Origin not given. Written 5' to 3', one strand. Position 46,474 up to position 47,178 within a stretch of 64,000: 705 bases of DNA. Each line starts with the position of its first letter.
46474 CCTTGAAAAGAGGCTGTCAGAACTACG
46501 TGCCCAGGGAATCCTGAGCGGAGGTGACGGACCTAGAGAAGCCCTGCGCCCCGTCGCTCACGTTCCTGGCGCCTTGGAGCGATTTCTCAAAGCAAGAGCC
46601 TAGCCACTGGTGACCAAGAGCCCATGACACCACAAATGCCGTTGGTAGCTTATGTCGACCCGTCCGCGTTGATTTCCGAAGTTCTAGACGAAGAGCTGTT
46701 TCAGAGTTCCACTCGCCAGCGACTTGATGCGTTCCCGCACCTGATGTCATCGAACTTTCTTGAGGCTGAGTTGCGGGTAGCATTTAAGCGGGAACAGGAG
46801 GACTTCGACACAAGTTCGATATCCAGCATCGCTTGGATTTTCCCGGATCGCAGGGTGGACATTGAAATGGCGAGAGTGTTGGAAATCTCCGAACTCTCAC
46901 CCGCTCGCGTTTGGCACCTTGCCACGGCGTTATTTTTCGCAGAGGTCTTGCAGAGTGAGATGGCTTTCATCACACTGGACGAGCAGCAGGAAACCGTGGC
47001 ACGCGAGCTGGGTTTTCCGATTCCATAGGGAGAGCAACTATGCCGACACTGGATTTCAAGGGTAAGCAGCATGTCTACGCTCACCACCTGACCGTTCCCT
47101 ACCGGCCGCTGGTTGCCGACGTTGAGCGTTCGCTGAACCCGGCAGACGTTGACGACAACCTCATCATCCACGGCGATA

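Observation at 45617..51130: Lower-GC defence island: orphan YgiT zinc ribbon, VapBC-like pair and a type III R-M packed as one same-strand array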

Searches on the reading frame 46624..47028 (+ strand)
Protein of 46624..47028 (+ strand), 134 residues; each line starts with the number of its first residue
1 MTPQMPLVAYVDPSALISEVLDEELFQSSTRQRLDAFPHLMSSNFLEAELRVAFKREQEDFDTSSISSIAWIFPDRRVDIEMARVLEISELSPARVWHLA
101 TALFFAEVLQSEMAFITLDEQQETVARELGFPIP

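Call 3: search_protein_families(library=pfam, proteins=[window:46624-47028:+], max_evalue=0.01)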
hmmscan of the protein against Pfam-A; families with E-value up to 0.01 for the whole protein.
window:46624-47028:+ (134 aa): 1 family
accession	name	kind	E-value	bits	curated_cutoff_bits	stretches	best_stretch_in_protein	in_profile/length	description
PF01850.27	PIN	-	0.00024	22.2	23.6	1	10-127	2-119/120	PIN domain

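Call 4: search_protein_families(library=padloc, proteins=[window:46624-47028:+], max_evalue=0.01)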
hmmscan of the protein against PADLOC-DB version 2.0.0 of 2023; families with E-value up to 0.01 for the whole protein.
window:46624-47028:+ (134 aa): 0 families

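Call 9: search_protein_families(library=ncbifam, proteins=[window:46624-47028:+], max_evalue=0.01)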
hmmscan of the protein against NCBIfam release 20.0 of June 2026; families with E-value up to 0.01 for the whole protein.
window:46624-47028:+ (134 aa): 0 families

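Call 13: find_homologous_proteins(query=window:46624-47028:+, max_evalue=0.001)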
Query window:46624-47028:+ (134 aa): 125 proteins with E <= 0.001 among 214 candidates; the best 120 are listed.
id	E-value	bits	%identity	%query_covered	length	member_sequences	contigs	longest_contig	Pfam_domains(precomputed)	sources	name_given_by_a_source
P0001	1.6e-72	259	93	100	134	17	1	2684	-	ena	-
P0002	8.0e-71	254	90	100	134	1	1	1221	-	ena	-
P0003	5.4e-70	251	90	100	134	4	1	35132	-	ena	-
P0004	2.1e-69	249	88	100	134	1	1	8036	-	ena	-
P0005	3.8e-69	248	90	100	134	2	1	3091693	-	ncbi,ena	-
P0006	3.1e-68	245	85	100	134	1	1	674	-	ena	-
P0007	4.3e-66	238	89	97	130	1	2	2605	-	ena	-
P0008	5.0e-64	232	83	100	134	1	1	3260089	-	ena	-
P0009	1.7e-48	182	68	100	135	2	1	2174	-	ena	-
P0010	1.1e-45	173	63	100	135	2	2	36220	-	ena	-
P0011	1.6e-45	172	89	70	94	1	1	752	-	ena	-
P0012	2.1e-45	172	63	100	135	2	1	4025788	-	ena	-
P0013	2.3e-45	172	63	99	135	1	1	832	-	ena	-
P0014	9.2e-45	170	66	98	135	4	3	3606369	-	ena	-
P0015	9.4e-45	170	63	100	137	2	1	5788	-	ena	-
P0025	4.4e-42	161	59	99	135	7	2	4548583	-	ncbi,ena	-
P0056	1.1e-31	127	52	99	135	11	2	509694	-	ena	-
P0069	1.5e-30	124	49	99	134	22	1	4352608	-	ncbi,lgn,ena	-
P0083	8.2e-27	112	49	100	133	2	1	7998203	-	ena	-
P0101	2.1e-23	101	50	94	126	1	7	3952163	PF01850.28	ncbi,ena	-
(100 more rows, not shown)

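Call 16: find_encoding_contigs(protein=P0005, flank=8000, max_places=3)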
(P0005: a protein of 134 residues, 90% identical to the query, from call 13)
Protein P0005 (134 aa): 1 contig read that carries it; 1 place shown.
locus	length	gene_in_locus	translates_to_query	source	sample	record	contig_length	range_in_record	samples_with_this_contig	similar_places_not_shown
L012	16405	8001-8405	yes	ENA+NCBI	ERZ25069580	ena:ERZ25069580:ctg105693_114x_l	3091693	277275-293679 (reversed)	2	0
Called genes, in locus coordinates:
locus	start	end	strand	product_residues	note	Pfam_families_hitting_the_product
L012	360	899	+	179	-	-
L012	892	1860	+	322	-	PF18754:Nmad3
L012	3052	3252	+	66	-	-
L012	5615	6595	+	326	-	PF04545:Sigma70_r4 (faint), PF13443:HTH_26 (faint), PF12844:HTH_19 (faint), PF13412:HTH_24 (faint), PF01381:HTH_3, PF13560:HTH_31 (weak)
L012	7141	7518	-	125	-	-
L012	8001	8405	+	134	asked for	-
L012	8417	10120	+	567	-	PF01555:N6_N4_Mtase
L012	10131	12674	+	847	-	PF04851:ResIII, PF00270:DEAD (faint)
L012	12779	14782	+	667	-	-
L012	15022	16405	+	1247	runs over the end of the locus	PF13289:SIR2_2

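Call 17: find_encoding_contigs(protein=P0008, flank=8000, max_places=3)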
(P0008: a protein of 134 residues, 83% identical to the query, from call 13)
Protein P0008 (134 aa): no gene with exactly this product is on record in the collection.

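Call 18: find_encoding_contigs(protein=P0003, flank=8000, max_places=3)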
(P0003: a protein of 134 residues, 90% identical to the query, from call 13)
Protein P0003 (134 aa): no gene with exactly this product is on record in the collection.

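Call 19: find_encoding_contigs(protein=P0025, flank=6000, max_places=3)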
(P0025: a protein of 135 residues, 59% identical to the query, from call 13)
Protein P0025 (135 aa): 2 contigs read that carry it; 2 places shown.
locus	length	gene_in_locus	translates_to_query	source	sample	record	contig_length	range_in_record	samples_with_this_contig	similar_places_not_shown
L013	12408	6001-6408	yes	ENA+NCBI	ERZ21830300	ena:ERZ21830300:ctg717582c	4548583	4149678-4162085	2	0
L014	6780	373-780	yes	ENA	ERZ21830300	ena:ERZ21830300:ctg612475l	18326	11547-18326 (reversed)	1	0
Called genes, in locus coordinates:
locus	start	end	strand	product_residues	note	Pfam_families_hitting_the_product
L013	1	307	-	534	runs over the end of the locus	PF01555:N6_N4_Mtase, PF01844:HNH, PF14279:HNH_5 (weak)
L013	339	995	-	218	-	-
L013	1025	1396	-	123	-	PF13650:Asp_protease_2 (weak), PF13975:gag-asp_proteas (weak)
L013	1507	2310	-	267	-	PF00378:ECH_1, PF16113:ECH_2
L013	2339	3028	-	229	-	-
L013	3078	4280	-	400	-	PF02515:CoA_transf_3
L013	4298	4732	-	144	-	-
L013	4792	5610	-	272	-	PF00106:adh_short, PF08659:KR (weak), PF13561:adh_short_C2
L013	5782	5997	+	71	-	-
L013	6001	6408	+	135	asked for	-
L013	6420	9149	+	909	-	PF20465:MmeI_hel, PF20473:MmeI_Mtase, PF20466:MmeI_TRD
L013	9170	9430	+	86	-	-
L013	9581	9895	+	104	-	-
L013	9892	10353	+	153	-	-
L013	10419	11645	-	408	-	PF02515:CoA_transf_3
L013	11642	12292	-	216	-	PF05685:Uma2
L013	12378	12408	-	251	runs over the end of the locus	PF13360:PQQ_2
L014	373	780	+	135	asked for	-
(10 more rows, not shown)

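Call 20: find_encoding_contigs(protein=P0069, flank=6000, max_places=3)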
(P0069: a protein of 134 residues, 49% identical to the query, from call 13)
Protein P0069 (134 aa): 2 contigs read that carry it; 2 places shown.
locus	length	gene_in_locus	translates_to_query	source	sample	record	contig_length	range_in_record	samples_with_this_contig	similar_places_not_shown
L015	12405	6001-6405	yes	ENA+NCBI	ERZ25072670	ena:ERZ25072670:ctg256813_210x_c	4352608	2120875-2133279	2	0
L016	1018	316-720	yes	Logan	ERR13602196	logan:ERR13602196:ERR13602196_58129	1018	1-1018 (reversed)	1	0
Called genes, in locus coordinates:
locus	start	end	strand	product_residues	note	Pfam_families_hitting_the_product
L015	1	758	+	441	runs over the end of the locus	PF14281:PDDEXK_4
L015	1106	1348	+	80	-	-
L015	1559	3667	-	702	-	PF03235:GmrSD_N, PF07510:GmrSD_C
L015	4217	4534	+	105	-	PF04860:Phage_portal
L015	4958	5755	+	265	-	PF00561:Abhydrolase_1, PF12697:Abhydrolase_6, PF12146:Hydrolase_4, PF00561:Abhydrolase_1 (weak)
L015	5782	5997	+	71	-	-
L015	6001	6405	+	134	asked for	-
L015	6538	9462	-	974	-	-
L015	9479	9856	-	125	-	PF02661:Fic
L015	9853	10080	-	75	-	-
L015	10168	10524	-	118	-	PF13650:Asp_protease_2 (weak), PF13975:gag-asp_proteas (weak)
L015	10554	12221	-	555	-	PF02776:TPP_enzyme_N, PF00205:TPP_enzyme_M, PF02775:TPP_enzyme_C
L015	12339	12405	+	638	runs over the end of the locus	-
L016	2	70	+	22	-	?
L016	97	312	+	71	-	-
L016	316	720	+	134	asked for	-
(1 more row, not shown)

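Call 21: find_encoding_contigs(protein=P0101, flank=6000, max_places=3)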
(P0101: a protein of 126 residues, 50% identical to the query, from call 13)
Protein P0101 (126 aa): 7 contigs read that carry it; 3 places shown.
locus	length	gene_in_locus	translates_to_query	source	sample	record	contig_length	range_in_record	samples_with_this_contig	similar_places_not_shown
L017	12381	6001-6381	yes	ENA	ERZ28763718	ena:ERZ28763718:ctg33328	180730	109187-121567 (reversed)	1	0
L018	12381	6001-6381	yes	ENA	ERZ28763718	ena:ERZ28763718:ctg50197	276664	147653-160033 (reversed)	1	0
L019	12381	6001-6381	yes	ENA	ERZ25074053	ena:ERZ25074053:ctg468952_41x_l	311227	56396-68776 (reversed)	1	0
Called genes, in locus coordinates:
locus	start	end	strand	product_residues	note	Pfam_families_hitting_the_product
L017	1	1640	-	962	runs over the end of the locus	PF25794:SACS, PF13020:NOV_C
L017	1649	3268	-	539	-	PF00342:PGI (weak)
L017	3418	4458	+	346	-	PF00174:Oxidored_molyb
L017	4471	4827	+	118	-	PF04241:DUF423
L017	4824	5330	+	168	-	PF03061:4HBT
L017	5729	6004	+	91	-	PF02604:PhdYeFM_antitox (weak)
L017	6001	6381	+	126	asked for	PF01850:PIN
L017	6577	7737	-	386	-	PF01436:NHL (faint), PF17170:DUF5128 (weak)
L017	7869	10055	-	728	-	PF00023:Ank (faint), PF12796:Ank_2, PF13606:Ank_3 (faint), PF13637:Ank_4, PF13857:Ank_5 (weak), PF12796:Ank_2, PF13637:Ank_4 (weak), PF13857:Ank_5 (weak), +1 more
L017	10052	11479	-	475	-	PF07586:HXXSHH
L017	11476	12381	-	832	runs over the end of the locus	PF07626:PSD3, PF07637:PSD5, PF07631:PSD4, PF07627:PSCyt3, PF07624:PSD2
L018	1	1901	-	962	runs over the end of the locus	PF25794:SACS, PF13020:NOV_C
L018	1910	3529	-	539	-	PF00342:PGI (weak)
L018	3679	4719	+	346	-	PF00174:Oxidored_molyb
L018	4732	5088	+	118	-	PF04241:DUF423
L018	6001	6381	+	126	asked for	PF01850:PIN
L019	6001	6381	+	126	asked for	PF01850:PIN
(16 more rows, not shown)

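Call 30: find_related_loci(query=A3, collection=genome_contigs, flank=6000)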
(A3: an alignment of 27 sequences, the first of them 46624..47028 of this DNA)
Query A3 (134 aa) in genome_contigs; peptide patterns used: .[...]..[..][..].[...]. (x = any residue, [..] = any of these).
443 stretches matched a pattern; 21 encode a relative of the query (tblastn E <= 1e-3); 21 distinct loci.
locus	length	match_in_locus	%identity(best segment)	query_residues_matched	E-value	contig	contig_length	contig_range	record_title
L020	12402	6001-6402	93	1-134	7e-80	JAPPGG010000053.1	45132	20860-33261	MAG: Chloroflexota bacterium isolate RHO1_bin_4 NODE_1699_length_45132_cov_38.524769, whole genome shotgun sequence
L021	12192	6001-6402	93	1-134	4e-80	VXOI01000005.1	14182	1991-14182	MAG: Chloroflexi bacterium isolate SB0662_bin_29 NODE_3747_length_14182_cov_41.349685, whole genome shotgun sequence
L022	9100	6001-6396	63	3-134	4e-53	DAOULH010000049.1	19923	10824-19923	MAG TPA_asm: Dehalococcoidia bacterium isolate S8_392 220804, whole genome shotgun sequence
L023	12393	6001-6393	63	4-134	2e-52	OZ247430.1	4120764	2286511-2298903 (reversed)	MAG: Dehalococcoidia bacterium isolate 339727ca-cd9b-4604-b777-057588a3f35a genome assembly, chromosome: 1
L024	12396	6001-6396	59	3-134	1e-49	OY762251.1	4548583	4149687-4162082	MAG: Dehalococcoidia bacterium isolate d71b8fac-47d3-446e-896e-fb0c20447f33 genome assembly, chromosome: 1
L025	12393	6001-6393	65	4-134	8e-46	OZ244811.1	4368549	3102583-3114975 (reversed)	MAG: Dehalococcoidia bacterium isolate b7f49ae4-3fbc-41ae-8be2-2126f258b055 genome assembly, chromosome: 1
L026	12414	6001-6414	57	2-134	2e-45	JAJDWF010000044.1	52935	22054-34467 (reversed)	MAG: Dehalococcoidia bacterium isolate jk18x22bins.99 k141_352249, whole genome shotgun sequence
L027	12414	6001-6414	57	2-134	4e-45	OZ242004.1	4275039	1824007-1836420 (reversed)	MAG: Dehalococcoidia bacterium isolate 6092164f-d889-4bea-886a-f75bca8a53ef genome assembly, chromosome: 1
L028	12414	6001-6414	56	2-134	4e-44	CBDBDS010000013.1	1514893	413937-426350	MAG: Dehalococcoidia bacterium isolate f8bda5a5-7022-4204-9cdc-196a94cbeb23 genome assembly, contig: contig_13, whole ge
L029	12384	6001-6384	55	1-128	2e-43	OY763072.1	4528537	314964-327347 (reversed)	MAG: Dehalococcoidia bacterium isolate 40e540cc-5106-4b3b-ab2b-631d7f64572a genome assembly, chromosome: 1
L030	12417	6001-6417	50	1-134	7e-39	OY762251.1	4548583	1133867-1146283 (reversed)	MAG: Dehalococcoidia bacterium isolate d71b8fac-47d3-446e-896e-fb0c20447f33 genome assembly, chromosome: 1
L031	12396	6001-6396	50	1-133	6e-39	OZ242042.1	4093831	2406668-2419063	MAG: Dehalococcoidia bacterium isolate f9cecd87-683c-406e-b8e3-528e430a091d genome assembly, chromosome: 1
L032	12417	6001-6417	52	1-134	2e-38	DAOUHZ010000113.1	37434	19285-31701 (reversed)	MAG TPA_asm: Dehalococcoidia bacterium isolate S20_122 k89_45091, whole genome shotgun sequence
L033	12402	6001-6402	52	1-133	3e-38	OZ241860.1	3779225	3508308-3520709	MAG: Dehalococcoidia bacterium isolate 622caf9c-9a0b-40dd-93ad-3e8d7e620a5e genome assembly, chromosome: 1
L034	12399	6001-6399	53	6-134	5e-36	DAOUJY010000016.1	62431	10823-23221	MAG TPA_asm: Dehalococcoidia bacterium isolate S34_283 k113_1018194, whole genome shotgun sequence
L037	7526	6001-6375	50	9-134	2e-33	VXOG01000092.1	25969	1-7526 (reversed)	MAG: Chloroflexi bacterium isolate SB0662_bin_27 NODE_1808_length_25969_cov_58.599174, whole genome shotgun sequence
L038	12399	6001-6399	48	1-134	8e-33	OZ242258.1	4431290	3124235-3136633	MAG: Dehalococcoidia bacterium isolate ebb30a51-fd80-4f91-a9df-d4bc6488b8f2 genome assembly, chromosome: 1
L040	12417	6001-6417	53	1-134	3e-41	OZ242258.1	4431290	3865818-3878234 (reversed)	MAG: Dehalococcoidia bacterium isolate ebb30a51-fd80-4f91-a9df-d4bc6488b8f2 genome assembly, chromosome: 1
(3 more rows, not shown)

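Call 34: search_protein_families(library=pfam, proteins=[L027:6444-9743:-, L015:6538-9462:-, L026:6460-7875:-, L026:8400-10310:-, L031:6438-7178:-, L038:6619-8220:+, L037:6484-7464:-, L040:6832-7908:+, L023:7483-8715:+, L031:8853-10241:-], max_evalue=0.001)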
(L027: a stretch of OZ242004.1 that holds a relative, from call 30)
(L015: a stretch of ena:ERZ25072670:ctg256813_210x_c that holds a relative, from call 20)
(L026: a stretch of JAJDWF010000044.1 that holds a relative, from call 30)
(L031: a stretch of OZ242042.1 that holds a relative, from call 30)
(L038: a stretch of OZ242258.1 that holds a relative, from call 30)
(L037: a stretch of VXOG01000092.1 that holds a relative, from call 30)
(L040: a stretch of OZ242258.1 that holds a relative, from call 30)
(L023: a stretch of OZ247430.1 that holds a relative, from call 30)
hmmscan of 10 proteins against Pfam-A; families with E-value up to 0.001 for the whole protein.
L027:6444-9743:- (1099 aa): 3 families
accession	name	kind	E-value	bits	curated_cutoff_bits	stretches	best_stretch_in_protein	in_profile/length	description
PF02384.22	N6_Mtase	-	5.4e-13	49.4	20.4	1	334-389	20-73/311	N-6 DNA Methylase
PF07669.17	Eco57I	-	1.4e-07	32.2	25.3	1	405-646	3-150/171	Eco57I restriction-modification methylase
PF01170.24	UPF0020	-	2.6e-05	24.5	22.3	0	348-419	16-93/197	RMKL-like, methyltransferase domain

L015:6538-9462:- (974 aa): 0 families

L026:6460-7875:- (471 aa): 0 families

L026:8400-10310:- (636 aa): 3 families
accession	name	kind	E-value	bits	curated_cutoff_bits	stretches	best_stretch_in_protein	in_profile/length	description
PF00205.28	TPP_enzyme_M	-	9.2e-32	110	30.4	1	270-399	3-137/137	Thiamine pyrophosphate enzyme, central domain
PF02775.26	TPP_enzyme_C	-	9.7e-19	68.1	21.9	1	466-617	1-150/151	Thiamine pyrophosphate enzyme, C-terminal TPP binding domain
PF02776.23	TPP_enzyme_N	-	2.8e-17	63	26.8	1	85-193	2-109/119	Thiamine pyrophosphate enzyme, N-terminal TPP binding domain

L031:6438-7178:- (246 aa): 0 families

L038:6619-8220:+ (533 aa): 5 families
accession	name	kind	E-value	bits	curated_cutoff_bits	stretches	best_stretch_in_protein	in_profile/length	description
PF13304.12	AAA_21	-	2.2e-19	71.1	27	1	75-282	99-303/304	AAA domain, putative AbiEii toxin, Type IV TA system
PF13175.12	AAA_15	-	2.5e-12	47.6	32.1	2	1-111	1-88/374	AAA ATPase domain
PF02463.25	SMC_N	-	7.7e-12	45.6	40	1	3-285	2-205/220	RecF/RecN/SMC N terminal domain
PF13476.12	AAA_23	-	7.7e-06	27.1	27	1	8-85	4-79/201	AAA domain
PF13514.12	AAA_27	-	0.00042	20.4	22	0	1-47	1-47/206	AAA domain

L037:6484-7464:- (326 aa): 1 family
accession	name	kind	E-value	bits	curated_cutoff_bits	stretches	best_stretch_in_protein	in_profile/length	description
PF18135.7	Type_ISP_C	-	3.4e-65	220.8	25.9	1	10-311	69-340/342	Type ISP C-terminal specificity domain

L040:6832-7908:+ (358 aa): 0 families

L023:7483-8715:+ (410 aa): 5 families
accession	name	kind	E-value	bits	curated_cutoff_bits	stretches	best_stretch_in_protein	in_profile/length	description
PF01555.25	N6_N4_Mtase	-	1.3e-11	45.3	26.7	1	34-87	161-214/221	DNA methylase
PF01170.24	UPF0020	-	3.7e-09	37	22.3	0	39-79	12-53/197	RMKL-like, methyltransferase domain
PF08241.18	Methyltransf_11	-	7e-06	27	21.2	0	270-296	69-95/95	Methyltransferase domain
PF13649.12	Methyltransf_25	-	0.00046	21.3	27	0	200-239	47-88/97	Methyltransferase domain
PF13847.12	Methyltransf_31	-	0.0007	19.7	27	0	201-296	56-109/145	Methyltransferase domain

L031:8853-10241:- (462 aa): 1 family
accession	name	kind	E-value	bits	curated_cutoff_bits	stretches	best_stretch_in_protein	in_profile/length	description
PF02515.22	CoA_transf_3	-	4e-103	345.8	23.3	1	70-437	1-366/366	CoA-transferase family III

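Call 35: search_protein_families(library=padloc, proteins=[L027:6444-9743:-, L015:6538-9462:-, L026:6460-7875:-, L026:8400-10310:-, L031:6438-7178:-, L038:6619-8220:+, L037:6484-7464:-, L040:6832-7908:+, L023:7483-8715:+, L013:6420-9149:+], max_evalue=0.00001)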
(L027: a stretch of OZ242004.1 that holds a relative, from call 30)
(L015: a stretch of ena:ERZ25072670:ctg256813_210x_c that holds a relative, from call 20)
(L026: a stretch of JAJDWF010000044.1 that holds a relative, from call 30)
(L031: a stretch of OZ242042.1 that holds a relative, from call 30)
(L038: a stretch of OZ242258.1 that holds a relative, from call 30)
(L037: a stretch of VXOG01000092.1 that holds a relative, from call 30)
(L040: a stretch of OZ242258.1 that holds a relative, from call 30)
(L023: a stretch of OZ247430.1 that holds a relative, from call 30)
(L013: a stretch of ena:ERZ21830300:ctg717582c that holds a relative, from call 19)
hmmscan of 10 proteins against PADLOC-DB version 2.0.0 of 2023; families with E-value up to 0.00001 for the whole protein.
L027:6444-9743:- (1099 aa): 32 families (the best 25 are shown)
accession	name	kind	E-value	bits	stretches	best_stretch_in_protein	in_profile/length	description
PDLC03630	REase_MTase_IIG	-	6.2e-66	221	1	268-646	292-691/1100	Type IIG restriction enzyme-methyltransferase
PDLC03580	REase_II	-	6.1e-33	111.7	1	279-646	310-704/1112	Type II restriction enzyme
PDLC03625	REase_MTase_IIG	-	7e-26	88.3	1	320-638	386-700/1109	Type IIG restriction enzyme-methyltransferase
PDLC03338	MTase_II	-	2.1e-19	67.7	1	300-452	91-240/604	Type II methyltransferase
PDLC04134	mad2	-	1.6e-14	51.6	1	306-503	237-369/492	mads_2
PDLC03021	MTase_I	-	1.7e-13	48.3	1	319-418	142-241/491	Type I methyltransferase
PDLC03348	MTase_II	-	6.5e-13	46.1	1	321-427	202-314/727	Type II methyltransferase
PDLC03026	MTase_I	-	2.3e-12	44.8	1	300-419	100-222/487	Type I methyltransferase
PDLC03335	MTase_II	-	1.6e-11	41.6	1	326-452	66-184/607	Type II methyltransferase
PDLC03318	MTase_II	-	2.4e-11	40.7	1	307-381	311-384/723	Type II methyltransferase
PDLC02643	DrmMI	-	1.9e-10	37.3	0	310-385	527-623/1347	DrmMI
PDLC03018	MTase_I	-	2.6e-10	37.3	1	306-384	273-350/749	Type I methyltransferase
PDLC03267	MTase_II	-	1.9e-09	35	0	340-378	14-51/539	Type II methyltransferase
PDLC03623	REase_MTase_IIG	-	2.1e-09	33.8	1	312-428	276-397/1022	Type IIG restriction enzyme-methyltransferase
PDLC03025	MTase_I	-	3.4e-09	33.9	1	338-412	160-229/569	Type I methyltransferase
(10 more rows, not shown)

L015:6538-9462:- (974 aa): 0 families

L026:6460-7875:- (471 aa): 0 families

L026:8400-10310:- (636 aa): 0 families

L031:6438-7178:- (246 aa): 0 families

L038:6619-8220:+ (533 aa): 60 families (the best 25 are shown)
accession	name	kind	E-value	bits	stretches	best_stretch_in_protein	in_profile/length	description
PDLC02981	AriAB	-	9.3e-29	98.6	2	76-530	161-616/694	-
PDLC02980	AriA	-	1.2e-18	66.1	1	29-281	2-302/304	-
PDLC04135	mad3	-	3.2e-18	64.4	2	164-290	211-339/374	mads_3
PDLC00289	PtuA1|PtuA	-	1.8e-17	61.5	1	1-278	1-288/404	AAA ATPase domain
PDLC02979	AriA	-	7.5e-17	60.2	2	1-136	1-130/373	-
PDLC03878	NsnB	-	1.2e-16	59.5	1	3-282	2-281/345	-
PDLC00271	PtuA1|PtuA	-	3.1e-15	54.6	1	161-282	201-322/421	AAA ATPase domain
PDLC00290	PtuA1|PtuA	-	9.6e-14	49.5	1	209-278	241-309/414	AAA ATPase domain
PDLC04213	HEC-02A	-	7.4e-13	46.7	1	1-305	1-298/337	-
PDLC04176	HEC-01A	-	2.6e-12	44.8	1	1-86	1-83/371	-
PDLC04164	AriA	-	3.1e-12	44.6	1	27-281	28-235/253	-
PDLC00293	PtuA1|PtuA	-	4.6e-12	43.7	1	182-278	282-382/527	AAA ATPase domain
PDLC02913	ATPase_I-A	-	4.7e-12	43.8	1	2-46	53-94/508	-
PDLC00268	PtuA1|PtuA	-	5.5e-12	43.8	1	67-278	95-307/411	AAA ATPase domain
PDLC00299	PtuA1|PtuA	-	2.3e-11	41.4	0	2-47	54-96/535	AAA ATPase domain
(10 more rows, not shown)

L037:6484-7464:- (326 aa): 5 families
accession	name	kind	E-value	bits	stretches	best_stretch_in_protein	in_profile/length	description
PDLC03610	REase_MTase_IIG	-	1.4e-68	230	1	10-317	779-1071/1096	Type IIG restriction enzyme-methyltransferase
PDLC03631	REase_MTase_IIG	-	1.4e-14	51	1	151-287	857-993/1086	Type IIG restriction enzyme-methyltransferase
PDLC03597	REase_MTase_IIG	-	7.2e-14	48.3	1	15-209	1321-1505/1646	Type IIG restriction enzyme-methyltransferase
PDLC03621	REase_MTase_IIG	-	9.9e-14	48.3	1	155-287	843-963/1024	Type IIG restriction enzyme-methyltransferase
PDLC03051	REase_MTase_I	-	2.3e-07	26.3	1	150-209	1414-1470/1591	Type I restriction enzyme-methyltransferase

L040:6832-7908:+ (358 aa): 1 family
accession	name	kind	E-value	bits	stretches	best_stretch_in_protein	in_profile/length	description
PDLC00733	Effector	-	9.4e-06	22.7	0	228-336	265-371/388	TIR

L023:7483-8715:+ (410 aa): 30 families (the best 25 are shown)
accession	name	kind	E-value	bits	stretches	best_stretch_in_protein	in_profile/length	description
PDLC03380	MTase_II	-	6.3e-20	69.7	2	28-93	30-95/393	Type II methyltransferase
PDLC03322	MTase_II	-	1.8e-18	64.6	1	34-95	41-105/446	Type II methyltransferase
PDLC03364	MTase_II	-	3.1e-18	63.9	2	32-96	35-100/380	Type II methyltransferase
PDLC03353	MTase_II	-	7.8e-18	62.9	2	214-326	24-108/260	Type II methyltransferase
PDLC03224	MTase_II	-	3.2e-17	60.6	1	38-104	76-145/481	Type II methyltransferase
PDLC03325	MTase_II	-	1.8e-14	51.3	1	39-110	76-146/426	Type II methyltransferase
PDLC03239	MTase_II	-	4.8e-12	43.3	1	37-95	73-133/442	Type II methyltransferase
PDLC03387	MTase_II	-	6.1e-12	43.3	1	38-92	217-271/289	Type II methyltransferase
PDLC03377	MTase_II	-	1.5e-11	41.5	1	35-119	101-186/504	Type II methyltransferase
PDLC04134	mad2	-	2.7e-11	41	0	35-96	270-333/492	mads_2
PDLC03376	MTase_II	-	6.5e-11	40.5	1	33-87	35-89/249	Type II methyltransferase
PDLC03351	MTase_II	-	7.1e-11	39.9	1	36-88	128-180/348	Type II methyltransferase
PDLC03369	MTase_II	-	1e-10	39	1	37-98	122-184/532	Type II methyltransferase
PDLC03371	MTase_II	-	1.4e-10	39.2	1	35-86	191-242/260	Type II methyltransferase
PDLC03249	MTase_II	-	3.6e-10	37.3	1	31-94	106-178/541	Type II methyltransferase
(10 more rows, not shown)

L013:6420-9149:+ (909 aa): 16 families
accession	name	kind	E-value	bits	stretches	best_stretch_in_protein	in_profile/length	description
PDLC03627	REase_MTase_IIG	-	1e-236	786.5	3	8-468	2-515/1136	Type IIG restriction enzyme-methyltransferase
PDLC03599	REase_MTase_IIG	-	5.1e-118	393.3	1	66-908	63-931/959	Type IIG restriction enzyme-methyltransferase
PDLC03598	REase_MTase_IIG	-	2.8e-94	314.7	1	13-898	15-903/912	Type IIG restriction enzyme-methyltransferase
PDLC02643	DrmMI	-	1.9e-67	226.1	1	484-882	872-1273/1347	DrmMI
PDLC02646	DrmMI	-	2.8e-37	126.3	1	482-889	284-710/792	DrmMI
PDLC02644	DrmMI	-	2.4e-35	119.8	1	483-885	384-824/988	DrmMI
PDLC02640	DrmMI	-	2e-20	70.1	1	542-882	550-910/1015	DrmMI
PDLC03618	REase_MTase_IIG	-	3e-13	46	1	482-883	867-1272/1429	Type IIG restriction enzyme-methyltransferase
PDLC04134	mad2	-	1.7e-10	38.4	1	190-447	157-352/492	mads_2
PDLC03609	REase_MTase_IIG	-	1.1e-09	34.6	1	334-436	405-512/1066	Type IIG restriction enzyme-methyltransferase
PDLC02639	DrmMI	-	6.6e-08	29.3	0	475-638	577-736/803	DrmMI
PDLC02529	PglX|PglXI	-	1.5e-07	27.5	1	362-438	225-297/1189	PglX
PDLC03601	REase_MTase_IIG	-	2.4e-07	27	1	352-442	447-537/1110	Type IIG restriction enzyme-methyltransferase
PDLC03629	REase_MTase_IIG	-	2.9e-07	26.7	0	305-433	375-511/1182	Type IIG restriction enzyme-methyltransferase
PDLC02638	DrmMI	-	3.4e-07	26.8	0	484-540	875-930/935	DrmMI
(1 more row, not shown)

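Call 46: search_protein_families(library=pfam, proteins=[L029:9170-10198:+, L031:7583-8473:-, L026:7942-8367:-, L034:8096-8542:+], max_evalue=0.01)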
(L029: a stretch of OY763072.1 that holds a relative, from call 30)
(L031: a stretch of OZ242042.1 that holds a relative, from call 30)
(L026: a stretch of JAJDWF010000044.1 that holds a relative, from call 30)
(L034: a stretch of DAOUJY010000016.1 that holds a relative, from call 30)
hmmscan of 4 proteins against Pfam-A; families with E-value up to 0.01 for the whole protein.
L029:9170-10198:+ (342 aa): 0 families

L031:7583-8473:- (296 aa): 2 families
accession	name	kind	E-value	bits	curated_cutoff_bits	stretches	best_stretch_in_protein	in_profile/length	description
PF00378.25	ECH_1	-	2.8e-51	174.7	27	1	42-291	1-248/251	Enoyl-CoA hydratase/isomerase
PF16113.10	ECH_2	-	4.1e-25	89.4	27.2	1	49-284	3-239/335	Enoyl-CoA hydratase/isomerase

L026:7942-8367:- (141 aa): 2 families
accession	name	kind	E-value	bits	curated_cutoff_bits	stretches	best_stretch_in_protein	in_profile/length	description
PF13650.11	Asp_protease_2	-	1.4e-06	29.3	24.3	1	35-88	4-56/90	Aspartyl protease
PF13975.11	gag-asp_proteas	-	3.4e-06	28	28.2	1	42-115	8-86/92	gag-polyprotein putative aspartyl protease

L034:8096-8542:+ (148 aa): 0 families

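Call 49: search_solved_structures(query=A3, max_evalue=1, show_alignments=2)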
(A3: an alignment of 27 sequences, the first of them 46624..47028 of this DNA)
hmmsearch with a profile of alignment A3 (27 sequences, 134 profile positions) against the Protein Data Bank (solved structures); distinct sequences matched with E-value up to 1: 0.
